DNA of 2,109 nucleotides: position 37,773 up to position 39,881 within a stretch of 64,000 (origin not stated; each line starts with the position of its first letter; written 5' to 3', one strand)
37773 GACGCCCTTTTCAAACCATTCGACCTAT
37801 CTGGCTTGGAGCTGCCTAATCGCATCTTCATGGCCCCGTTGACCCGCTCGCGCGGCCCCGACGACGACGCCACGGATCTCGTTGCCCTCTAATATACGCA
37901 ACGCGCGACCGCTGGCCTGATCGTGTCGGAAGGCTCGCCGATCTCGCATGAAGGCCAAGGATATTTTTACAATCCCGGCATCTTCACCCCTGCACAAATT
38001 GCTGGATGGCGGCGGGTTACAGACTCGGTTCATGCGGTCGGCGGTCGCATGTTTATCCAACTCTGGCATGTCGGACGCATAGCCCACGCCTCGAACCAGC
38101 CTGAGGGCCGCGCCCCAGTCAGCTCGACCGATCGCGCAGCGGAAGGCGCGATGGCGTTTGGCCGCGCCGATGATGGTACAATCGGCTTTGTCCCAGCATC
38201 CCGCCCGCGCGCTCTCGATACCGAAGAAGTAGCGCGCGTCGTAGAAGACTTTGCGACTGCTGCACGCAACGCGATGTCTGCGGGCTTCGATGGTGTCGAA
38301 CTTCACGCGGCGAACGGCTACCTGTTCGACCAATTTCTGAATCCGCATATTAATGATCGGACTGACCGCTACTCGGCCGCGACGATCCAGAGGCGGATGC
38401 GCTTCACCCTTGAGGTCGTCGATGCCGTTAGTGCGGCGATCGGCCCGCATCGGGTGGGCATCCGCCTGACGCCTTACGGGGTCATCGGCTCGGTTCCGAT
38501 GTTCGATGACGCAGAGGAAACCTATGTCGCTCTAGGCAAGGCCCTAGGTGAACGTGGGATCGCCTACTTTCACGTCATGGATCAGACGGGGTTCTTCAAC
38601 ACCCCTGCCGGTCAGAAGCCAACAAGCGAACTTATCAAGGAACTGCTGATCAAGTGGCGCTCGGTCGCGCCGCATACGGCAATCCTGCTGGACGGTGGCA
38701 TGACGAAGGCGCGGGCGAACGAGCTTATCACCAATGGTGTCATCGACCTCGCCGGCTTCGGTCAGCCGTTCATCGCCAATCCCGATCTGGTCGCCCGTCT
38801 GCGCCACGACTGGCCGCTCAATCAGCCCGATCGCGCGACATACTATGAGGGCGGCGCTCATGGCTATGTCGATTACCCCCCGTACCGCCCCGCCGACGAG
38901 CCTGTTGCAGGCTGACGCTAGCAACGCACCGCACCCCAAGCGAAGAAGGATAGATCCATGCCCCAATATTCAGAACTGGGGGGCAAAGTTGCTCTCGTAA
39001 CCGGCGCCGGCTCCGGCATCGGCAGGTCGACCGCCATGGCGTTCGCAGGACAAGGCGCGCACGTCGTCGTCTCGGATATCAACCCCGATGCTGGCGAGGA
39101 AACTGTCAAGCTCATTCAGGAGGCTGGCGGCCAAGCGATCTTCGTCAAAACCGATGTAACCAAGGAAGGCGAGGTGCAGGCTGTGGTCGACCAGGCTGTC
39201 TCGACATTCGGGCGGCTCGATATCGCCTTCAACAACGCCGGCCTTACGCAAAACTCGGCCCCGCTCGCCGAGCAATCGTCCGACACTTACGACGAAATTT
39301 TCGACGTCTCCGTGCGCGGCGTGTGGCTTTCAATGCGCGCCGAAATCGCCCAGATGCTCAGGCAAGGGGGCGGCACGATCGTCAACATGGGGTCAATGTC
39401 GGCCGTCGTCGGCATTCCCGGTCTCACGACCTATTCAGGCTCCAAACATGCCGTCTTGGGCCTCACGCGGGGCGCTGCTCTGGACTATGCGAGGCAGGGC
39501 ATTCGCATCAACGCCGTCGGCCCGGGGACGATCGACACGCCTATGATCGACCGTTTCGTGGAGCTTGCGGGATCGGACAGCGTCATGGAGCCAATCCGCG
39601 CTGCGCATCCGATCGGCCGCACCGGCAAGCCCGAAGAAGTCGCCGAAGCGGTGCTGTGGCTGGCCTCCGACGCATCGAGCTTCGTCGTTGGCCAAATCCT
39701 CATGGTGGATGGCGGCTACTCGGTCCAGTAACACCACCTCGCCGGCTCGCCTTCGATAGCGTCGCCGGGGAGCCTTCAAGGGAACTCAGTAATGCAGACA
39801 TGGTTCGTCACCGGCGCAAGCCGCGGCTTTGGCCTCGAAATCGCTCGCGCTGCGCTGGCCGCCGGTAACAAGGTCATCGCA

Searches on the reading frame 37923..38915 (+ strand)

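Call 57: search_protein_families(library=pfam, proteins=[window:37923-38915:+], max_evalue=0.001)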
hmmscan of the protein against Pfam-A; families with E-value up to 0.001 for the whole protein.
window:37923-38915:+ (330 aa): 1 family
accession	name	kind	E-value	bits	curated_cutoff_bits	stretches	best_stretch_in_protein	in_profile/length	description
PF00724.26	Oxidored_FMN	-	1.1e-57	196.3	27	1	2-299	55-341/342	NADH:flavin oxidoreductase / NADH oxidase family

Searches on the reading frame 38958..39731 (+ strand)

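Call 57: search_protein_families(library=pfam, proteins=[window:38958-39731:+], max_evalue=0.001)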
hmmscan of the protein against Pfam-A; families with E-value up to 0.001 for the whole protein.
window:38958-39731:+ (257 aa): 3 families
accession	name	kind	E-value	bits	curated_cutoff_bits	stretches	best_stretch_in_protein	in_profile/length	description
PF13561.12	adh_short_C2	-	3.2e-71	240.1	27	1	16-255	1-236/236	Enoyl-(Acyl carrier protein) reductase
PF00106.31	adh_short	-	2e-56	191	26.6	1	10-198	1-188/195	short chain dehydrogenase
PF08659.16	KR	-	2.4e-12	47.6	22.6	1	12-162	3-152/180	KR domain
